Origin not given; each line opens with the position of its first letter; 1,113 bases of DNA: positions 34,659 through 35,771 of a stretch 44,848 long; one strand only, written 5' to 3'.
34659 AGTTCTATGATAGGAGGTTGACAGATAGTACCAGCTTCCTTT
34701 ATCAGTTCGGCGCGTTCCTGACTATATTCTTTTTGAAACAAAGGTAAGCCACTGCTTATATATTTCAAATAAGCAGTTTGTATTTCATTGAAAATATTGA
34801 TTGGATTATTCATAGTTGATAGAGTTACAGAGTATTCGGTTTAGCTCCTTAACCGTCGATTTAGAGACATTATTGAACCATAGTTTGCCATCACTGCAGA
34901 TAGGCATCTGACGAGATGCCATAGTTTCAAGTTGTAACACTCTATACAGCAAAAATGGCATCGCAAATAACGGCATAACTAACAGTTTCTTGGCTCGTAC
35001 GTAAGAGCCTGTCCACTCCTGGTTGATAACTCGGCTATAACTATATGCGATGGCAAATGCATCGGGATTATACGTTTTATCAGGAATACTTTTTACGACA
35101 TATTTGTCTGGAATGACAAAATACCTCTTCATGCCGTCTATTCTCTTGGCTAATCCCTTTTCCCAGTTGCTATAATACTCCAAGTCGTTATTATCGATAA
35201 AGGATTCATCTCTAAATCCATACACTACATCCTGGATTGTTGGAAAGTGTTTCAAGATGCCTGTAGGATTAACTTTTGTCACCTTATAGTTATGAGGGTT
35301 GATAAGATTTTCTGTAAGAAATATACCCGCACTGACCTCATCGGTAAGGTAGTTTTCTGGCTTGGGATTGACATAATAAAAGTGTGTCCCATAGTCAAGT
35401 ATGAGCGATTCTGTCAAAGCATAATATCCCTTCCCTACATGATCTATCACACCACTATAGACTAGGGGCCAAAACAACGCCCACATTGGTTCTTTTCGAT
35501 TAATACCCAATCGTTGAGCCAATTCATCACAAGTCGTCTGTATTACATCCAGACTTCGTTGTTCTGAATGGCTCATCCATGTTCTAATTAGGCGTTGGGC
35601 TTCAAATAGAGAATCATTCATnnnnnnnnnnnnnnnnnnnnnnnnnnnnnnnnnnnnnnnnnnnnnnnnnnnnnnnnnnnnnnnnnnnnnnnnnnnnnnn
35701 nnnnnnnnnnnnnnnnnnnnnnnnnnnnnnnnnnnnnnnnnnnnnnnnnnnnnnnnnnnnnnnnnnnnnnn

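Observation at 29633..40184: AT-rich four-gene operon built around a 1,726-aa DruE-like helicase with three partners of no recognisable family: candidate undescribed (Druantia-like) anti-phage system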

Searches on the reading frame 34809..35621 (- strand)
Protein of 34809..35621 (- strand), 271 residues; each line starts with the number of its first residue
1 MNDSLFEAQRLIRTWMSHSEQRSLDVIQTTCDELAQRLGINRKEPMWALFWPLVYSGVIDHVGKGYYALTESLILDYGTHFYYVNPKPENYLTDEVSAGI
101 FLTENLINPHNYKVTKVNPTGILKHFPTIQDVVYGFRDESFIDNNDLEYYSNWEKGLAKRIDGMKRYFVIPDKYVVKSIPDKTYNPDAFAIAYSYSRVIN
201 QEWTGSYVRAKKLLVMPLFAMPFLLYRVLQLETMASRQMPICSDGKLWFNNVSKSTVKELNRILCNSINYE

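Call 3: search_protein_families(library=padloc, proteins=[window:34809-35621:-], max_evalue=0.01)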
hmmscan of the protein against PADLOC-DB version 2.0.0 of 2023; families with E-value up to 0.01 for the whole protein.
window:34809-35621:- (271 aa): 0 families

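Call 4: search_protein_families(library=pfam, proteins=[window:34809-35621:-], max_evalue=0.01)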
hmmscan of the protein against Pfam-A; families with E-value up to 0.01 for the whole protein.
window:34809-35621:- (271 aa): 0 families

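Call 5: search_protein_families(library=padloc, proteins=[window:34809-35621:-], max_evalue=10)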
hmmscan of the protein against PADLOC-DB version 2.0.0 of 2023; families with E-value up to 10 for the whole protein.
window:34809-35621:- (271 aa): 0 families

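Call 6: search_protein_families(library=ncbifam, proteins=[window:34809-35621:-], max_evalue=1)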
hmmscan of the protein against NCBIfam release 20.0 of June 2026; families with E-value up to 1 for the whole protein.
window:34809-35621:- (271 aa): 1 family
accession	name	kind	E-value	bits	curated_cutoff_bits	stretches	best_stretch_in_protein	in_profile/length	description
NF046061.1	NagX_SO_3504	equivalog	0.092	11.8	480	1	68-146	151-231/369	transmembrane glucosamine N-acetyltransferase NagX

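Call 37: find_homologous_proteins(query=window:34809-35621:-)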
Query window:34809-35621:- (271 aa): 69 proteins with E <= 0.001 among 294 candidates.
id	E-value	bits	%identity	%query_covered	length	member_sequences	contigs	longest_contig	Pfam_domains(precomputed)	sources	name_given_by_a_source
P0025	3.3e-173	593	100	94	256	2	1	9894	-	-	-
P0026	1.9e-157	541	83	100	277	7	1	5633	-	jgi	jgi:hypothetical protein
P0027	9.9e-83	296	53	98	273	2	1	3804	-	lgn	-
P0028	1.6e-81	292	50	100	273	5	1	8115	-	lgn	-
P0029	1.1e-78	283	49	100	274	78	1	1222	-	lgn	-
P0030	2.3e-78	282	50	99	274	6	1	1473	-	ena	-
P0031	4.2e-78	281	51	98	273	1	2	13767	-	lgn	-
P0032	6.4e-78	280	48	99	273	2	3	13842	-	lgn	-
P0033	1.9e-77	278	50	98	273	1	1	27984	-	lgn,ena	-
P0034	2.5e-77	278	48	98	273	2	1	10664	-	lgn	-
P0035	8.6e-77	276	66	65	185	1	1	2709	-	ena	-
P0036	1.3e-76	276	47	99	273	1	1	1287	-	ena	-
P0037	2.4e-76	275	49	100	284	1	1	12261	-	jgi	-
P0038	3.1e-76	275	50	98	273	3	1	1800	-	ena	-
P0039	3.1e-76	275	48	99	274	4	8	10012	-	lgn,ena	-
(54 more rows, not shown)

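Call 55: search_protein_representatives(alignment_id=A2)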
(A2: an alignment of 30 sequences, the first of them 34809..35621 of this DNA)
Query: 30 sequences, 273 profile positions. Proteins with E-value up to 0.001 (for the whole library): 231; up to 1e-10: 136; up to 1e-30: 37. The best 150 are listed.
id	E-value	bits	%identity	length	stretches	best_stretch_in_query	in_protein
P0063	3.6e-118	410.1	-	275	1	4-273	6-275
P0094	1.3e-108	378.7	-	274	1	1-273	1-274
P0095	2.4e-100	351.7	-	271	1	3-273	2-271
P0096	3.0e-96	338.2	-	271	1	1-273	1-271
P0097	3.6e-95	334.7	-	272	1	1-273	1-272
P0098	9.8e-95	333.3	-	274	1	4-271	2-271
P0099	1.0e-89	316.8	-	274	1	1-273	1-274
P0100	6.4e-88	310.9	-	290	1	5-271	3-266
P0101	1.4e-81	290.1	-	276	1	4-271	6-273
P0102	8.1e-80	284.3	-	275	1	1-273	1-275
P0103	5.1e-75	268.6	-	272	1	2-273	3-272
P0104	2.9e-71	256.3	-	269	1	1-271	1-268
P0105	5.3e-64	232.5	-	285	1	1-273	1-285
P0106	1.2e-60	221.5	-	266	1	7-271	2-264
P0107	3.5e-58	213.4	-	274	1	3-273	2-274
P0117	1.7e-47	178.3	-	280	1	3-271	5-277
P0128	1.2e-33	132.9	-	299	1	9-270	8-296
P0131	1.5e-30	122.7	-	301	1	2-270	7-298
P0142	1.4e-27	113.0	-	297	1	6-273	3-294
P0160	5.7e-23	97.9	-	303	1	5-271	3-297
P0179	6.1e-18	81.4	-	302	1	1-270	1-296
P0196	2.5e-14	69.5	-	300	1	5-271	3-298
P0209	4.2e-13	65.5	-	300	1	1-271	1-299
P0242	8.1e-10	54.8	-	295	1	6-270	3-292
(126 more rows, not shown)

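Call 56: search_protein_families(library=padloc, proteins=[P0105, P0117, P0128, P0131, P0142, P0160, P0179, P0196, P0209, P0242], max_evalue=0.01)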
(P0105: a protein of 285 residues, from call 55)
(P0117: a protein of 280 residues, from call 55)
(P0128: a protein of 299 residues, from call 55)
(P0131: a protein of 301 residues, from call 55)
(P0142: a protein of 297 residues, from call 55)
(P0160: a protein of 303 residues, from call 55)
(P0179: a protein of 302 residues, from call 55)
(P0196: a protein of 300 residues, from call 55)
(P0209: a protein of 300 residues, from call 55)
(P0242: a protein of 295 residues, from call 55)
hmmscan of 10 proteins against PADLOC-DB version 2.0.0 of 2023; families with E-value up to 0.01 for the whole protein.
P0105 (285 aa): 0 families

P0117 (280 aa): 0 families

P0128 (299 aa): 1 family
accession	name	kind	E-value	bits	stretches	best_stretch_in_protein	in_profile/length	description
PDLC05034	PDC-S52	-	0.0048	14.6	1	134-200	97-164/211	-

P0131 (301 aa): 0 families

P0142 (297 aa): 0 families

P0160 (303 aa): 1 family
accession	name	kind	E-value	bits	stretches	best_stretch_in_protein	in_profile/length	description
PDLC00057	DruL4|DruL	-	3.7e-05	21.1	1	174-299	183-308/309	Unknown function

P0179 (302 aa): 0 families

P0196 (300 aa): 0 families

P0209 (300 aa): 0 families

P0242 (295 aa): 0 families

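Call 58: find_encoding_contigs(protein=P0160, flank=10000, max_places=2)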
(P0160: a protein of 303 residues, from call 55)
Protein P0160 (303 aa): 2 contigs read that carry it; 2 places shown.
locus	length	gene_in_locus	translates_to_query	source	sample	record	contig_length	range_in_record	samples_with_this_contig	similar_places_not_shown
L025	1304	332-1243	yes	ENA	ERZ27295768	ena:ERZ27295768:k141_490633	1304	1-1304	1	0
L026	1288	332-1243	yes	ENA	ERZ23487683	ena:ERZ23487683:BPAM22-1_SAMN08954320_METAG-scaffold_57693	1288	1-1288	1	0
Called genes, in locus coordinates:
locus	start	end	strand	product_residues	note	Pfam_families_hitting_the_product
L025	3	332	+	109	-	?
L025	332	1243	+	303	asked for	-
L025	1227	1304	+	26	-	?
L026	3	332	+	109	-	?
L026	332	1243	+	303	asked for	-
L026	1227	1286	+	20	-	?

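Call 59: find_encoding_contigs(protein=P0128, flank=10000, max_places=2)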
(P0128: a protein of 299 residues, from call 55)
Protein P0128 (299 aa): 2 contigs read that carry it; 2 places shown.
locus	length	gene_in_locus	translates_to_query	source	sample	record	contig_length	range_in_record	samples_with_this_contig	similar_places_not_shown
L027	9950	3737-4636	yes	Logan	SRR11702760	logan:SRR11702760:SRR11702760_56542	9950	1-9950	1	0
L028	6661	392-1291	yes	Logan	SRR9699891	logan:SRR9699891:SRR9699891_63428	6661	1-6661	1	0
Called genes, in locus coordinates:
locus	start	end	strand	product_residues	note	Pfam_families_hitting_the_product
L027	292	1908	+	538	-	-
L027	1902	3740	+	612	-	-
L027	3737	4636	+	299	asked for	-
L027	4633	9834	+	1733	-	PF00270:DEAD, PF04851:ResIII (faint), PF27116:YjiV_N, PF00271:Helicase_C (weak)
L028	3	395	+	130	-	?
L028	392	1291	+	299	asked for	-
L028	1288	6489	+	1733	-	PF00270:DEAD, PF04851:ResIII (faint), PF27116:YjiV_N, PF00271:Helicase_C (weak)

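Call 62: predict_structure(alignment_id=A2)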
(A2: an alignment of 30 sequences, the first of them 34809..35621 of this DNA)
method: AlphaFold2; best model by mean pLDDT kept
length: 271 residues; sequences in the alignment: 30
mean_pLDDT: 93.8   pTM: 0.89
mean pLDDT of the five models: 93.8, 93.6, 93.5, 93.0, 93.0
residues with pLDDT >= 90: 230; 70-90: 39; 50-70: 2; < 50: 0
segments of 3 or more residues with pLDDT < 50: none
pLDDT, mean of each block of 10 residues (from residue 1): 87 96 97 95 91 96 96 97 92 88 94 96 97 93 87 90 90 92 92 96 96 95 96 97 95 97 97 87
secondary structure, 60 per line:
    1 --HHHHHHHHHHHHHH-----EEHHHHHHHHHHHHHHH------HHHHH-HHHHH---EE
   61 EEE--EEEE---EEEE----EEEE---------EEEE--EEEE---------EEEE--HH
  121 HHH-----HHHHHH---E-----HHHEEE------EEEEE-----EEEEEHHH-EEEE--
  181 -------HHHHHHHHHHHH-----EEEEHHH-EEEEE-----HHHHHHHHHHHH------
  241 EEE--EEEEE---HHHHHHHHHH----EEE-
elements in order: H3-16 H24-38 H45-49 H51-55 E59-63 E66-69 E73-76 E81-84 E94-97 E100-103 E113-116 H119-123 H129-134 E147-149 E156-160 E166-170 E175-178 H188-199 E205-208 E213-217 H223-234 E241-243 E246-250 H254-263 E268-270

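Call 69: fold_search(model_id=the predicted structure, library=pdb)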
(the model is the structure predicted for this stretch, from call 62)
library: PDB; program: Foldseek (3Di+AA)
matches with E <= 10: 492; with E <= 0.001: 0
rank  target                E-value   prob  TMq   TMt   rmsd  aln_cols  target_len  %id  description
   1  2gcj_C                2.7e-02  0.23  0.19  0.21  18.3       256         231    8  Crystal Structure of the Pob3 middle domain (released 2006-05-23)
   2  6rmo_H                1.5e-01  0.11  0.12  0.10  15.7       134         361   10  Structure of Plasmodium falciparum IMP-nucleotidase (released 2020-07-15)
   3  6rme_G                1.7e-01  0.08  0.10  0.08  16.4       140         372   11  Structure of IMP bound Plasmodium falciparum IMP-nucleotidase mutant D172N (released 2020-07-08)
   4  6rmo_C                2.0e-01  0.10  0.12  0.09  15.9       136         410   10  Structure of Plasmodium falciparum IMP-nucleotidase (released 2020-07-15)
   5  6rmo_G                2.3e-01  0.06  0.11  0.08  16.4       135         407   12  Structure of Plasmodium falciparum IMP-nucleotidase (released 2020-07-15)
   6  4mtd_B                2.9e-01  0.82  0.19  0.31   5.3        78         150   18  Zinc Uptake Regulator Complexed With Zinc AND DNA (released 2014-11-05)
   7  1f9n_A                2.9e-01  0.20  0.18  0.28  10.9       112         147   14  CRYSTAL STRUCTURE OF AHRC, THE ARGININE REPRESSOR/ACTIVATOR PROTEIN FROM BACILLUS SUBTILIS (released 2002-02-27)
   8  6rmo_A                3.5e-01  0.09  0.13  0.09  15.8       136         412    9  Structure of Plasmodium falciparum IMP-nucleotidase (released 2020-07-15)
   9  2woz                  3.5e-01  0.04  0.10  0.09  19.8       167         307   12  The novel beta-propeller of the BTB-Kelch protein Krp1 provides the binding site for Lasp-1 that is necessary for pseudo (released 2009-09-01)
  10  5f7q_E                3.7e-01  0.51  0.18  0.13   8.0       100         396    8  ROK repressor Lmo0178 from Listeria monocytogenes bound to operator (released 2016-09-07)
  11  6rmw_C                3.9e-01  0.05  0.10  0.08  16.4       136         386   12  Structure of N-terminal truncated IMP bound Plasmodium falciparum IMP-nucleotidase (released 2020-07-15)
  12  8stv_A                3.9e-01  0.03  0.15  0.10  18.5       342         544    9  Crystal Structure of HIV-1 Reverse Transcriptase (Y181C, V106A) variant in Complex with 5-(2-(2-(2,4-dioxo-3,4-dihydro (released 2023-11-29)
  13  4mtd_A                4.7e-01  0.63  0.18  0.31   5.3        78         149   18  Zinc Uptake Regulator Complexed With Zinc AND DNA (released 2014-11-05)
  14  6rme_C                4.7e-01  0.05  0.10  0.08  16.1       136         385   11  Structure of IMP bound Plasmodium falciparum IMP-nucleotidase mutant D172N (released 2020-07-08)
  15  6rmd_A                5.3e-01  0.08  0.13  0.09  15.6       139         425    9  Structure of ATP bound Plasmodium falciparum IMP-nucleotidase (released 2020-07-15)
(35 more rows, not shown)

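Call 102: search_protein_families(library=padloc, proteins=[L027:292-1905:+, L027:1902-3737:+, L027:3737-4633:+], max_evalue=1)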
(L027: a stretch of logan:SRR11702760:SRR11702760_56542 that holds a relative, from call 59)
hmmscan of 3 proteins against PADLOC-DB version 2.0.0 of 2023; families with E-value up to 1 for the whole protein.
L027:292-1905:+ (538 aa): 8 families
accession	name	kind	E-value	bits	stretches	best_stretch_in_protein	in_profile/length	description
PDLC00054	DruF4|DruF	-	5.5e-19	66.1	1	3-247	2-257/678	Unknown function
PDLC00023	DruF2|DruF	-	6.1e-14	49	1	57-195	80-220/1011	Unknown function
PDLC00021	DruF2|DruF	-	8.8e-14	49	1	3-244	2-254/676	Unknown function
PDLC00016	DruF2|DruF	-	1.9e-11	40.7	1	71-194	111-236/1030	Unknown function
PDLC00017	DruF2|DruF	-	6.8e-10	35.8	1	47-238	68-263/693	Unknown function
PDLC00020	DruF2|DruF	-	4e-08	29.9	1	47-182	67-209/693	Unknown function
PDLC00052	DruF4|DruF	-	5.6e-08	29.4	1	67-181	84-207/692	Unknown function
PDLC00055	DruF4|DruF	-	0.00032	17.2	1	68-182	81-200/703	Unknown function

L027:1902-3737:+ (612 aa): 2 families
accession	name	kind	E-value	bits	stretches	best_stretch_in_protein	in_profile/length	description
PDLC00512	JetC1|JetC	-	0.003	13.6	1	230-361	334-464/1123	DUF3584 domain; MukB-like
PDLC03924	MkoC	-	0.0054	12.8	1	276-347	375-448/1136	-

L027:3737-4633:+ (299 aa): 1 family
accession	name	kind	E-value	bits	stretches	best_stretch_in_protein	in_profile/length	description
PDLC05034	PDC-S52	-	0.0048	14.6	1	134-200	97-164/211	-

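Call 104: find_encoding_contigs(protein=P0179, flank=9000, max_places=1)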
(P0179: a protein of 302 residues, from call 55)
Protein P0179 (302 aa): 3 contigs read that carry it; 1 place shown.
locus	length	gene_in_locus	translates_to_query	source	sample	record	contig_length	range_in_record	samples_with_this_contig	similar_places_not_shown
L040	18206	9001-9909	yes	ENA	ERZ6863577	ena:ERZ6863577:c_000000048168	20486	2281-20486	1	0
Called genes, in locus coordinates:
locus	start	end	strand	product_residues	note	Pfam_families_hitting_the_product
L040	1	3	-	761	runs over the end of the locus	?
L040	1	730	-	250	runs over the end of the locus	-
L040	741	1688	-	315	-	PF05107:Cas_Cas7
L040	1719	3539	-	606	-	-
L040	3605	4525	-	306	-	PF08279:HTH_11 (faint), PF13280:WYL (faint)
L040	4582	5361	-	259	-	PF21350:Cas6_I-A, PF01881:Cas_Cas6_C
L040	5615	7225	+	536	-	-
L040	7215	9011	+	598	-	-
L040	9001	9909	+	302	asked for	-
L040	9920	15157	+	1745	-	PF00270:DEAD, PF04851:ResIII (faint), PF27116:YjiV_N, PF00271:Helicase_C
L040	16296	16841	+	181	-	PF04383:KilA-N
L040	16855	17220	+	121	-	-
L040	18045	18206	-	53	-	?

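Call 105: find_encoding_contigs(protein=P0209, flank=9000, max_places=1)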
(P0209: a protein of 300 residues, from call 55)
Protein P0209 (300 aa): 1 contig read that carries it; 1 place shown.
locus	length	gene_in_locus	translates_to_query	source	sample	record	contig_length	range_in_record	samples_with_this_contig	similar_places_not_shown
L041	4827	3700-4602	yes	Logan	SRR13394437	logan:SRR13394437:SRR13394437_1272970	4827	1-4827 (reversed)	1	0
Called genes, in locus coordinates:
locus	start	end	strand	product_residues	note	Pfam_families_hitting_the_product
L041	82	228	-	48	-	-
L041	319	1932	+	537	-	-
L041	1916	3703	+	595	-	-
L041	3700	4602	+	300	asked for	-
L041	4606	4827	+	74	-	?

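Call 106: find_encoding_contigs(protein=P0242, flank=9000, max_places=1)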
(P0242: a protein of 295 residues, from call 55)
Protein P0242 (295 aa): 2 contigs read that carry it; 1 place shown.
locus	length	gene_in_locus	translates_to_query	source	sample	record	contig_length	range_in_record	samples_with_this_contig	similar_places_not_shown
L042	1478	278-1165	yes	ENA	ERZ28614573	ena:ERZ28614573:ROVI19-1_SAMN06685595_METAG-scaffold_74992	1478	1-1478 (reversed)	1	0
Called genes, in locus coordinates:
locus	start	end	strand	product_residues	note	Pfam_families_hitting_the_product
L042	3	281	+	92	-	?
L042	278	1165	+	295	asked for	-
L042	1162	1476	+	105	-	?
